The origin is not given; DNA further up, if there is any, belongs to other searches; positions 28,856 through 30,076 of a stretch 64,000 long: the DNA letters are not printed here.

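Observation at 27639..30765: Translationally coupled operon of a HemN-like rSAM enzyme, a second rSAM enzyme and a formyltransferase, divergent from a glycosyltransferase/PQQ-propeller operon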

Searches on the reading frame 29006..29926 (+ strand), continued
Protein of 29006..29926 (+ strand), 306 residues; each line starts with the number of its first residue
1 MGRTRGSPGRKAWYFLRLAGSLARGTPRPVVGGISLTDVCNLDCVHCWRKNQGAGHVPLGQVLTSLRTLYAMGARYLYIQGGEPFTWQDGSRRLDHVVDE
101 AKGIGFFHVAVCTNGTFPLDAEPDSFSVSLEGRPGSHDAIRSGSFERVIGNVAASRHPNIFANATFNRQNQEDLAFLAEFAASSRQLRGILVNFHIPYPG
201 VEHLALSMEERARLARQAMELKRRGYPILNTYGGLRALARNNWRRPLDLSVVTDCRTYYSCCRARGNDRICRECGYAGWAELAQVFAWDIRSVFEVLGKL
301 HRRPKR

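Call 33: search_protein_families(library=ncbifam, proteins=[L016:8001-8903:+, L016:8915-10168:+, L017:8001-8921:+, L017:8923-9639:+, L017:9650-10201:+, L016:10214-11410:+], max_evalue=0.00001)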
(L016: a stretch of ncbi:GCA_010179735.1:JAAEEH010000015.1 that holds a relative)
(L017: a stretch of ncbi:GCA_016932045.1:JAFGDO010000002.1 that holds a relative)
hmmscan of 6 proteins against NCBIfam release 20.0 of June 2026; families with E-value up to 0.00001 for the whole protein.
L016:8001-8903:+ (300 aa): 12 families
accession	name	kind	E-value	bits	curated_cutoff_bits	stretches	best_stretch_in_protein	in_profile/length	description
TIGR03961.1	rSAM_PTO1314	hypoth_equivalog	6.3e-11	42.1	306.05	1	21-239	19-238/332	PTO1314 family radical SAM protein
TIGR04546.1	rSAM_ahbC_deAc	equivalog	2.7e-10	39.6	650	1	17-222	31-251/390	12,18-didecarboxysiroheme deacetylase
NF045702.1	rSAM_GDGT_ether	equivalog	1.1e-09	37.5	450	1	24-188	85-265/486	tetraether lipid synthase Tes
TIGR04084.1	rSAM_AF0577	subfamily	3.4e-09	36.1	225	1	29-150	1-124/347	TIGR04084 family radical SAM/SPASM domain-containing protein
TIGR04054.1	rSAM_NirJ1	equivalog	6.7e-08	31.6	650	1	24-198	36-216/387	putative heme d1 biosynthesis radical SAM protein NirJ1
TIGR04278.1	viperin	exception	1.6e-07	30.7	450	1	28-111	62-145/347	antiviral radical SAM protein viperin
TIGR04347.1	pseudo_SAM_Halo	equivalog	2.1e-07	30.5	525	1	20-217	34-241/390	TIGR04347 family pseudo-SAM/SPASM protein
TIGR04051.1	rSAM_NirJ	equivalog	3.3e-07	29.6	515.45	1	30-153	7-137/354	heme d1 biosynthesis radical SAM protein NirJ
NF045646.2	rSAM_Se_TrsS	equivalog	4.3e-07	28.8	490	1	30-188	91-263/441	radical SAM (seleno)protein TrsS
NF038283.1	viperin_w_prok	equivalog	5.3e-07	29.1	180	1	31-112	8-94/281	viperin family antiviral radical SAM protein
TIGR02668.1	moaA_archaeal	equivalog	3.8e-06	26.1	325.25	1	29-141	14-133/303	GTP 3',8-cyclase MoaA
TIGR04251.1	SCM_rSAM_ScmF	equivalog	5.5e-06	26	400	0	30-201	9-192/353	SynChlorMet cassette radical SAM/SPASM protein ScmF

L016:8915-10168:+ (417 aa): 16 families
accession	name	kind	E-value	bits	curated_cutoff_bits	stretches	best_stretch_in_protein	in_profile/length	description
NF006385.0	PRK08629.1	equivalog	9.9e-52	176.2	355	1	38-409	55-428/439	coproporphyrinogen III oxidase family protein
TIGR00539.1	hemN_rel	equivalog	4.5e-36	124.7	205.4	1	38-332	3-307/361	radical SAM family heme chaperone HemW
TIGR00538.1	hemN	equivalog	1.5e-34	119.6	324.95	1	35-220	49-240/454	oxygen-independent coproporphyrinogen III oxidase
TIGR04107.1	rSAM_HutW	equivalog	7e-34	117.4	400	1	38-226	42-236/419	heme anaerobic degradation radical SAM methyltransferase ChuW/HutW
NF006067.1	PRK08208.1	equivalog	1.2e-32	113.4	380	1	34-384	34-405/427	STM4012 family radical SAM protein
TIGR03994.1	rSAM_HemZ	equivalog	1.1e-27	97.2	321.4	1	34-203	83-259/401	coproporphyrinogen dehydrogenase HemZ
NF005133.0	PRK06582.1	equivalog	2e-22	79.8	597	1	34-218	10-197/390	coproporphyrinogen III oxidase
NF006060.0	PRK08207.1-3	equivalog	8.9e-19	67.6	653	1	35-202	149-326/477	coproporphyrinogen III oxidase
NF006061.0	PRK08207.1-4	equivalog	4e-18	65.5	702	1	35-200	173-348/501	coproporphyrinogen III oxidase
NF006064.0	PRK08207.2-2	equivalog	5.5e-17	61.9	504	1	34-200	143-319/465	coproporphyrinogen III oxidase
NF004567.0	PRK05904.1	equivalog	5.8e-17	61.9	355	1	38-213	9-185/353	coproporphyrinogen III oxidase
NF006066.0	PRK08207.2-5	equivalog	5.1e-15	55.1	1117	1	34-199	189-364/518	coproporphyrinogen III oxidase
NF006059.0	PRK08207.1-1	equivalog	2e-13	49.9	1012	1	34-203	170-349/496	coproporphyrinogen III oxidase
NF006062.0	PRK08207.1-5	equivalog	2.8e-12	46.3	1007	1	36-196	149-319/476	coproporphyrinogen III oxidase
NF006063.0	PRK08207.2-1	equivalog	1.7e-11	43.5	1074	1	36-192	193-358/518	coproporphyrinogen III oxidase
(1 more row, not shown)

L017:8001-8921:+ (306 aa): 16 families
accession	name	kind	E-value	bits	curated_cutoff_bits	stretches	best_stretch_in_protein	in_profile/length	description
TIGR03961.1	rSAM_PTO1314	hypoth_equivalog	1.1e-18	67.7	306.05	1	20-257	11-249/332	PTO1314 family radical SAM protein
TIGR04051.1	rSAM_NirJ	equivalog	9.2e-12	44.6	515.45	1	37-206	10-183/354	heme d1 biosynthesis radical SAM protein NirJ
NF045646.2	rSAM_Se_TrsS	equivalog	8e-11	41.1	490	1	35-195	92-263/441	radical SAM (seleno)protein TrsS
TIGR02668.1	moaA_archaeal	equivalog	6.9e-10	38.4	325.25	1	34-186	15-175/303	GTP 3',8-cyclase MoaA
TIGR03470.1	HpnH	equivalog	1.7e-09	37.1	225.05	1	15-233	13-237/318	adenosyl-hopene transferase HpnH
TIGR04347.1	pseudo_SAM_Halo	equivalog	5.7e-09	35.7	525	1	35-246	44-260/390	TIGR04347 family pseudo-SAM/SPASM protein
TIGR02666.1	moaA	equivalog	7.1e-09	35.1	284.05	1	35-182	16-178/336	GTP 3',8-cyclase MoaA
TIGR04546.1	rSAM_ahbC_deAc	equivalog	7.2e-09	34.9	650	1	35-209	45-223/390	12,18-didecarboxysiroheme deacetylase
NF045702.1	rSAM_GDGT_ether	equivalog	7.5e-09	34.7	450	1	30-177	87-246/486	tetraether lipid synthase Tes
NF001199.0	PRK00164.2-1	equivalog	1e-08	34.7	231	1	34-190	17-184/308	GTP 3',8-cyclase MoaA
TIGR04317.1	W_rSAM_matur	equivalog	3e-08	33.2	380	1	35-201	10-187/349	tungsten cofactor oxidoreductase radical SAM maturase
NF045574.1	sacti_mat_StsB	exception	3.3e-08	32.8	625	1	34-188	101-260/466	StsB family radical SAM/SPASM domain sactipeptide maturase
TIGR04251.1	SCM_rSAM_ScmF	equivalog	3.9e-07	29.8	400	1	35-239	10-221/353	SynChlorMet cassette radical SAM/SPASM protein ScmF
NF038283.1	viperin_w_prok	equivalog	1.3e-06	27.8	180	1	35-176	8-169/281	viperin family antiviral radical SAM protein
TIGR04403.1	rSAM_skfB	equivalog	4.5e-06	25.7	300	0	32-182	107-262/402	sporulation killing factor system radical SAM maturase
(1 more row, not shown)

L017:8923-9639:+ (238 aa): 19 families
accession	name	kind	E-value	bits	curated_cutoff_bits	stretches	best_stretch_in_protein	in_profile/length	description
TIGR00539.1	hemN_rel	equivalog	1.5e-44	152.6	205.4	1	41-225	3-190/361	radical SAM family heme chaperone HemW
NF006385.0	PRK08629.1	equivalog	2.1e-40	138.9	355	1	37-226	51-238/439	coproporphyrinogen III oxidase family protein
NF006067.1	PRK08208.1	equivalog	2.8e-40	138.6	380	1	37-234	34-237/427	STM4012 family radical SAM protein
TIGR04107.1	rSAM_HutW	equivalog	1.2e-37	129.7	400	1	39-232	40-238/419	heme anaerobic degradation radical SAM methyltransferase ChuW/HutW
TIGR03994.1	rSAM_HemZ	equivalog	2.8e-36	125.5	321.4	1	18-223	61-275/401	coproporphyrinogen dehydrogenase HemZ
TIGR00538.1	hemN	equivalog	2.6e-33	115.5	324.95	1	39-226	50-242/454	oxygen-independent coproporphyrinogen III oxidase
NF006060.0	PRK08207.1-3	equivalog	3.2e-30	105.3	653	1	36-222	147-342/477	coproporphyrinogen III oxidase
NF006064.0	PRK08207.2-2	equivalog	1.4e-29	103.4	504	1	26-224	132-338/465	coproporphyrinogen III oxidase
NF005133.0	PRK06582.1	equivalog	1e-28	100.5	597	1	38-224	11-199/390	coproporphyrinogen III oxidase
NF004567.0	PRK05904.1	equivalog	1.6e-28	100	355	1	41-224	9-192/353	coproporphyrinogen III oxidase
NF006061.0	PRK08207.1-4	equivalog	1.3e-23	83.6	702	1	36-224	171-368/501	coproporphyrinogen III oxidase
NF006062.0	PRK08207.1-5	equivalog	4.4e-22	78.6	1007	1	38-222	148-341/476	coproporphyrinogen III oxidase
NF006063.0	PRK08207.2-1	equivalog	1.5e-19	70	1074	1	12-224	164-386/518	coproporphyrinogen III oxidase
NF006066.0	PRK08207.2-5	equivalog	1.2e-16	60.4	1117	1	38-223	190-383/518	coproporphyrinogen III oxidase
NF006059.0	PRK08207.1-1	equivalog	2.4e-16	59.5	1012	1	36-224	169-366/496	coproporphyrinogen III oxidase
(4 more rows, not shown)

L017:9650-10201:+ (183 aa): 1 family
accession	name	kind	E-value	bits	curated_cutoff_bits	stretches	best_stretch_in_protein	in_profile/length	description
NF006385.0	PRK08629.1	equivalog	3.2e-12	46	355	1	11-161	262-415/439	coproporphyrinogen III oxidase family protein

L016:10214-11410:+ (398 aa): 0 families

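Call 35: find_related_loci(query=A2, collection=metagenome_contigs, flank=7000)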
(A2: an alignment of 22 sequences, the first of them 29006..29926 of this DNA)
Query A2 (306 aa) in metagenome_contigs; peptide patterns used: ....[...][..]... (x = any residue, [..] = any of these).
600 stretches matched a pattern (row limit reached: there are more); 496 encode a relative of the query (tblastn E <= 1e-3); the best 80 are kept; 80 distinct loci.
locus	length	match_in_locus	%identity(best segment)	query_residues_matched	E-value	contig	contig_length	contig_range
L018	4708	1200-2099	78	6-305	4e-165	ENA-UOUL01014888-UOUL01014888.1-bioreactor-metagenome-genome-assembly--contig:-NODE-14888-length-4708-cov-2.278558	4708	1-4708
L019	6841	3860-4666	41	28-296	2e-71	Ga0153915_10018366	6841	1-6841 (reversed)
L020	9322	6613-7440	36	25-300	2e-71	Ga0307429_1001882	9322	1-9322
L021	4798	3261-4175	36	3-303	3e-69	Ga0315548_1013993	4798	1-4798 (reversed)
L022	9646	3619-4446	37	25-300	2e-69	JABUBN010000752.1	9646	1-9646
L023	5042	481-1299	38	25-297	4e-69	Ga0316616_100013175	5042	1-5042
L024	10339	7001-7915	37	3-303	2e-68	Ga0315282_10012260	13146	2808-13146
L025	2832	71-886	37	25-297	2e-68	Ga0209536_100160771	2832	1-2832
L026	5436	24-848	38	29-303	2e-67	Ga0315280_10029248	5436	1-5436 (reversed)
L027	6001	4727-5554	36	25-300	4e-67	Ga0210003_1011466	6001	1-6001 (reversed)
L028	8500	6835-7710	36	12-300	4e-67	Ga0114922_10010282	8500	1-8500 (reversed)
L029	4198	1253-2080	36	25-300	1e-66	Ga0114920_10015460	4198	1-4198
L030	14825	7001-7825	39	29-303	6e-67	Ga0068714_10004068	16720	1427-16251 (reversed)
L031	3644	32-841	38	27-297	2e-66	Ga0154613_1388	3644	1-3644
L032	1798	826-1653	38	13-285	2e-68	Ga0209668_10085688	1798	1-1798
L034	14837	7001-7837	38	18-297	2e-65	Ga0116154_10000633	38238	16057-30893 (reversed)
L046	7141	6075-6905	39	10-286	6e-64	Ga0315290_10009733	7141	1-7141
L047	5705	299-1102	38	29-297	4e-64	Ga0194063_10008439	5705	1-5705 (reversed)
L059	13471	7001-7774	36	25-282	8e-63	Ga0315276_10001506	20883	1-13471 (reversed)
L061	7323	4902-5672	35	29-286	2e-62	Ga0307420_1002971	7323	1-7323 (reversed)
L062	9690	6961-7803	40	14-294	2e-62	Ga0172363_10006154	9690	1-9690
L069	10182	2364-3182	38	27-300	2e-61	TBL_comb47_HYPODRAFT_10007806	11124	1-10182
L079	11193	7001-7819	34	28-298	3e-60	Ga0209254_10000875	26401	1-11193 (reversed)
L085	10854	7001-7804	33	29-297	4e-59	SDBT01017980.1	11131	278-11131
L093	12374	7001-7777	33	28-287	2e-58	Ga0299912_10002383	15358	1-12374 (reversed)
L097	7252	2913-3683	33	29-286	6e-58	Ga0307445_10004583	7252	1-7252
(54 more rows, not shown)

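Call 39: search_protein_families(library=pfam, proteins=[L034:7872-8465:+, L020:6264-6557:+, L061:2144-3793:+, L061:3790-4803:+, L062:7858-8745:+, L046:5498-5956:+, L019:1850-2452:+, L047:2582-3262:+, L046:4849-5220:+], max_evalue=0.01)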
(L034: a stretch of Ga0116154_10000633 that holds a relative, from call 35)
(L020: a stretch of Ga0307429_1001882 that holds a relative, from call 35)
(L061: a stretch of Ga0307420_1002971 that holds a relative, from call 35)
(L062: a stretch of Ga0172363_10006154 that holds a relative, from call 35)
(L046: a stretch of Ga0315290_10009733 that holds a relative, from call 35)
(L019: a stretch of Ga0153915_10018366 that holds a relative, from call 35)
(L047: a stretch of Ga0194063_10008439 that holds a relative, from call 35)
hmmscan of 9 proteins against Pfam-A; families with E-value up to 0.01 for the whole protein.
L034:7872-8465:+ (197 aa): 0 families

L020:6264-6557:+ (97 aa): 0 families

L061:2144-3793:+ (549 aa): 2 families
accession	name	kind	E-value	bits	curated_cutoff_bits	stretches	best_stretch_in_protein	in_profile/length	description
PF00501.34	AMP-binding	-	9.4e-54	183.1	29.9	1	23-398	4-384/384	AMP-binding enzyme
PF13193.12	AMP-binding_C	-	0.0066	17.8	24.5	0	456-505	3-48/76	AMP-binding enzyme C-terminal domain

L061:3790-4803:+ (337 aa): 11 families
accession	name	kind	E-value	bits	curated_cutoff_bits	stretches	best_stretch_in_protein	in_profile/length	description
PF01073.25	3Beta_HSD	-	3.3e-60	203.9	22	1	4-254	1-274/280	3-beta hydroxysteroid dehydrogenase/isomerase family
PF01370.27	Epimerase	-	4.1e-39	134.9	20.9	1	3-215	1-227/240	NAD dependent epimerase/dehydratase family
PF16363.11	GDP_Man_Dehyd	-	3e-22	80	27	1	4-321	1-331/332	GDP-mannose 4,6 dehydratase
PF07993.18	NAD_binding_4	-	8.9e-18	64.8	20.1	1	57-168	83-209/258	Male sterility protein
PF04321.23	RmlD_sub_bind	-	5.5e-17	62.2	27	1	1-262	1-244/287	RmlD substrate binding domain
PF13460.12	NAD_binding_10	-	3.6e-12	47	27.2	1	7-148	1-131/184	NAD(P)H-binding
PF02719.21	Polysacc_synt_2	-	2.6e-10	40.4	20.2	1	4-114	2-132/293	Polysaccharide biosynthesis protein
PF05368.20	NmrA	-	1.1e-06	28.9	27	1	4-110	6-107/298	NmrA-like family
PF08659.16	KR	-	2.3e-05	24.8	22.6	1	4-115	4-141/180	KR domain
PF00106.31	adh_short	-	4.7e-05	23.4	26.6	1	3-115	3-133/195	short chain dehydrogenase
PF02558.23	ApbA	-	0.009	16.1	22.2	0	8-93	5-96/150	Ketopantoate reductase PanE/ApbA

L062:7858-8745:+ (295 aa): 4 families
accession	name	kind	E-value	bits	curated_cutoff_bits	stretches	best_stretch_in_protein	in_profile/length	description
PF24859.1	FdhE_central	-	1.5e-10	41.4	27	1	189-224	1-39/39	FdhE, central domain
PF12760.12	Zn_ribbon_IS1595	-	4.8e-05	23.7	25.4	0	180-219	10-46/46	Transposase zinc-ribbon domain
PF14354.12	Lar_restr_allev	-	0.002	18.7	28.6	0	190-218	6-33/58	Restriction alleviation protein Lar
PF04216.18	FdhE_N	-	0.0023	18.7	28.7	1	32-142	25-129/167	FdhE, N-terminal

L046:5498-5956:+ (152 aa): 1 family
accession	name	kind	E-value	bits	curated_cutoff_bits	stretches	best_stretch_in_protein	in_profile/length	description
PF22746.1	SHOCT-like_DUF2089-C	-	3.6e-09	36.3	27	1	11-37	3-29/32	SHOCT-like domain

L019:1850-2452:+ (200 aa): 0 families

L047:2582-3262:+ (226 aa): 6 families
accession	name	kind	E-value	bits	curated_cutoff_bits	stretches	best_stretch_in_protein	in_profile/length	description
PF13561.12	adh_short_C2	-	9.3e-18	65.1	27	1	61-200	47-193/236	Enoyl-(Acyl carrier protein) reductase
PF00106.31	adh_short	-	2.2e-12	47.3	26.6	1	58-187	50-186/195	short chain dehydrogenase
PF01370.27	Epimerase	-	2.5e-07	30.8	20.9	1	29-119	1-98/240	NAD dependent epimerase/dehydratase family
PF23441.1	SDR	-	8.1e-07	29.1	27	1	124-192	134-203/258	SDR-like rossmann domain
PF08659.16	KR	-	3.7e-06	27.4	22.6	1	64-166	60-164/180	KR domain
PF04321.23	RmlD_sub_bind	-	0.0082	15.7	27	0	28-89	2-59/287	RmlD substrate binding domain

L046:4849-5220:+ (123 aa): 4 families
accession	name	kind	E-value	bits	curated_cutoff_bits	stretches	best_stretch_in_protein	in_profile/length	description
PF09862.15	DUF2089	-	2.4e-19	69.2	33.4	1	46-91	1-46/47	Domain of unknown function (DUF2089)-HTH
PF22746.1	SHOCT-like_DUF2089-C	-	0.00014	21.8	27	1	104-122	7-25/32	SHOCT-like domain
PF13518.12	HTH_28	-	0.0021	18.5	25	0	56-84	7-35/52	Helix-turn-helix domain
PF13556.12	HTH_30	-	0.0045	17.2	27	0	56-90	7-41/59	PucR C-terminal helix-turn-helix domain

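Call 46: find_encoding_contigs(protein=P0193, flank=10000, max_places=4)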
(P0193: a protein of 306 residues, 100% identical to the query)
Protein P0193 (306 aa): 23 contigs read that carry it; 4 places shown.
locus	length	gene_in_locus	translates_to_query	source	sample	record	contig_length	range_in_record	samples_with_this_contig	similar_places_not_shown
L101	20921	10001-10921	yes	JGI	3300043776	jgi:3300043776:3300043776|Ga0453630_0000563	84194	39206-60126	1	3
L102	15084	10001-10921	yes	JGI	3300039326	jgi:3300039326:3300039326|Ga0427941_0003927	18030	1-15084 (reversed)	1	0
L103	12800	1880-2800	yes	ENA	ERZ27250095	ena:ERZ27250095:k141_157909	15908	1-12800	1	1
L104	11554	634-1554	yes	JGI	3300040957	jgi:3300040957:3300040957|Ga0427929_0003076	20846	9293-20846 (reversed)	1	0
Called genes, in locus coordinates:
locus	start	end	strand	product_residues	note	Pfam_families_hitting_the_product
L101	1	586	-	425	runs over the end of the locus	PF25919:BSH_CusB, PF25973:BSH_CzcB (faint), PF25954:Beta-barrel_RND_2, PF25989:YknX_C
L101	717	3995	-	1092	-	PF00873:ACR_tran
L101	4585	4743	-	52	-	-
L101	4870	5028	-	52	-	-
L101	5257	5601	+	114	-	-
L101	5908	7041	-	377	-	PF06925:MGDG_synth, PF00534:Glycos_transf_1, PF04101:Glyco_tran_28_C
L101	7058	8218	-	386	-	PF13360:PQQ_2, PF01011:PQQ (faint), PF13570:Beta-prop_ACSF4, PF13360:PQQ_2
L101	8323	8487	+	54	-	-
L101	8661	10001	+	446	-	PF04055:Radical_SAM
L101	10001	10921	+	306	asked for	PF04055:Radical_SAM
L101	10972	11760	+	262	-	PF00551:Formyl_trans_N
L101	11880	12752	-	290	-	PF01261:AP_endonuc_2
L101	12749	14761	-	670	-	PF01145:Band_7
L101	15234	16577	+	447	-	PF01408:GFO_IDH_MocA, PF19051:GFO_IDH_MocA_C2 (weak)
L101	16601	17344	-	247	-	PF01596:Methyltransf_3, PF13578:Methyltransf_24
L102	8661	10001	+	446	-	PF04055:Radical_SAM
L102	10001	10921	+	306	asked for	PF04055:Radical_SAM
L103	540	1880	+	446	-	PF04055:Radical_SAM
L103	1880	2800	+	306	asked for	PF04055:Radical_SAM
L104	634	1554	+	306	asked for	PF04055:Radical_SAM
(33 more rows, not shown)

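Call 65: search_solved_structures(query=A4, max_evalue=10)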
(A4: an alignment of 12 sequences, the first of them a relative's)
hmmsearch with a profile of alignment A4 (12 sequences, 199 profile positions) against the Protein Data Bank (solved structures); distinct sequences matched with E-value up to 10: 1.
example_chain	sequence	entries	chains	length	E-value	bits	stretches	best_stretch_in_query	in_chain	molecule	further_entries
5zyg_A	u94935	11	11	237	1.4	11.7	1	124-193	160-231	LIPID-TRANSFER PROTEIN CERT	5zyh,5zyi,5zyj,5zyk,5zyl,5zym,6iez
